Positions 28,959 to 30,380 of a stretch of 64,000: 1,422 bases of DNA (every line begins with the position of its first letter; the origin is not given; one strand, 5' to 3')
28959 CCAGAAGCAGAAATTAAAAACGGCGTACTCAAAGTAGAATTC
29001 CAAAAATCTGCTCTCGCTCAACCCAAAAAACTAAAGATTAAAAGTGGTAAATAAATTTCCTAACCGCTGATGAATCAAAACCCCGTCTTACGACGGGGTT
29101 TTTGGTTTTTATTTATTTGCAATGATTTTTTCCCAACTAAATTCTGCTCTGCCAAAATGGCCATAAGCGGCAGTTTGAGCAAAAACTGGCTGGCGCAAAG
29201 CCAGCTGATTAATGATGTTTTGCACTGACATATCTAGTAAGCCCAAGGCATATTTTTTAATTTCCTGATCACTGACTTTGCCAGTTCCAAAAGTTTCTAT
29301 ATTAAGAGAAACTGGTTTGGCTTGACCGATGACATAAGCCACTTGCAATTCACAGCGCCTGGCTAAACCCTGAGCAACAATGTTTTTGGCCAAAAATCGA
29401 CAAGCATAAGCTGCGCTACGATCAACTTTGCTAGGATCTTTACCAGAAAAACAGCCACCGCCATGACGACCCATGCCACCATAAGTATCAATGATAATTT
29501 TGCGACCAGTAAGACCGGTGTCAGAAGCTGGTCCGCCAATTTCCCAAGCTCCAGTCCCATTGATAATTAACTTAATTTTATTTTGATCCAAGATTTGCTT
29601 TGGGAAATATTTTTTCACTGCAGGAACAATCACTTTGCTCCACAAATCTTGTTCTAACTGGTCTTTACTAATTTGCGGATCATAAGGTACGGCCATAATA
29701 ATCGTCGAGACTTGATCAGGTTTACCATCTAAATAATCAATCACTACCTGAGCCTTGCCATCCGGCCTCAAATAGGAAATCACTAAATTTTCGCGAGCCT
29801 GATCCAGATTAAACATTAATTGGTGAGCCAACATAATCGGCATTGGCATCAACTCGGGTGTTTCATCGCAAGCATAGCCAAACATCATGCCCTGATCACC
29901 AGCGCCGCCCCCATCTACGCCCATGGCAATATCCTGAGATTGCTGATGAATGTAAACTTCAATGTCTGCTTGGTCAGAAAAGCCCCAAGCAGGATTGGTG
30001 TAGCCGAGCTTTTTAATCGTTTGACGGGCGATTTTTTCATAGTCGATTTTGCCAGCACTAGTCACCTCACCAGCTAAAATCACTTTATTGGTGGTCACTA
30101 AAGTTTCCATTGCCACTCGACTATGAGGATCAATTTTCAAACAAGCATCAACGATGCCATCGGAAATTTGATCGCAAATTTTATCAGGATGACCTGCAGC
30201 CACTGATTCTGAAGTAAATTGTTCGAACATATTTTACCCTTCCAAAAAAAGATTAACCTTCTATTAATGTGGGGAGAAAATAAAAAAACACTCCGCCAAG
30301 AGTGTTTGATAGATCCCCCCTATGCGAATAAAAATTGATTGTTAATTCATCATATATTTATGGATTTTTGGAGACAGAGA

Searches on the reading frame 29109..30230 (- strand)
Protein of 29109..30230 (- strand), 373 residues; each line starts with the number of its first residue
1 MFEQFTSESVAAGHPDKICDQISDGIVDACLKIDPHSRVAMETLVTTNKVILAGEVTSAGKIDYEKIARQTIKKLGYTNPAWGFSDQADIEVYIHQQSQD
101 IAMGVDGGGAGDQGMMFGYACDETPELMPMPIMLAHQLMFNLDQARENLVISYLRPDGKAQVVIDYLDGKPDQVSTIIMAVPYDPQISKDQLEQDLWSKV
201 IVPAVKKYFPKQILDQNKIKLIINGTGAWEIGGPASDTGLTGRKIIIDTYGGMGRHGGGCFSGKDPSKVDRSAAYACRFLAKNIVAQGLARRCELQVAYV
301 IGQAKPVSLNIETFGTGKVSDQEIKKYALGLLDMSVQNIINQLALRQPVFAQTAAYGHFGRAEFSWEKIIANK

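Call 48: find_related_loci(query=window:29109-30230:-, collection=metagenome_contigs, flank=10000)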
Query window:29109-30230:- (373 aa) in metagenome_contigs; peptide patterns used: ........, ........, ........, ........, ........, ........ (x = any residue, [..] = any of these).
600 stretches matched a pattern (row limit reached: there are more); 600 encode a relative of the query (tblastn E <= 1e-3); the best 80 are kept; 80 distinct loci.
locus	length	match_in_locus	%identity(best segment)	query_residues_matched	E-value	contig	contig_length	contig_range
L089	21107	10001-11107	60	2-373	1e-152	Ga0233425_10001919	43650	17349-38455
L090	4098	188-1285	54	2-369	1e-139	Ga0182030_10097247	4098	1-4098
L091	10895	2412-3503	54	5-369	9e-129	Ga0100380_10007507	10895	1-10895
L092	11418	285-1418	53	1-367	2e-128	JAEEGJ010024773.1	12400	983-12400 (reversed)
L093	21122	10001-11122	54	5-367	9e-128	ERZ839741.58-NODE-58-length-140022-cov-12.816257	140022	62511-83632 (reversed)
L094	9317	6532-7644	53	1-368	9e-128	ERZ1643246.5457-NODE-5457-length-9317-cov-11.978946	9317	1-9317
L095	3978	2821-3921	55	2-369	1e-130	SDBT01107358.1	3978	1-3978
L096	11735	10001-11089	54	5-367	1e-127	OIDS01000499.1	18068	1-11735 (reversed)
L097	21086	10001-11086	55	5-367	2e-127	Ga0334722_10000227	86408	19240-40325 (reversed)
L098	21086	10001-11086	54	5-368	3e-127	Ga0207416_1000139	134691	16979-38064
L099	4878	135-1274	51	5-368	4e-128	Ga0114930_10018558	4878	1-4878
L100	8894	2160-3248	54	5-367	1e-126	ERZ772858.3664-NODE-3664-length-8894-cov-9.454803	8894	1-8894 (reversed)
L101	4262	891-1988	52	5-368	3e-128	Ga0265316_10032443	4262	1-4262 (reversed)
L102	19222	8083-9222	51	5-369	1e-125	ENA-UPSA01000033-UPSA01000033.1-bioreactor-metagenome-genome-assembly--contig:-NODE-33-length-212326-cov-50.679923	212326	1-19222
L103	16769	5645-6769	51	5-368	7e-126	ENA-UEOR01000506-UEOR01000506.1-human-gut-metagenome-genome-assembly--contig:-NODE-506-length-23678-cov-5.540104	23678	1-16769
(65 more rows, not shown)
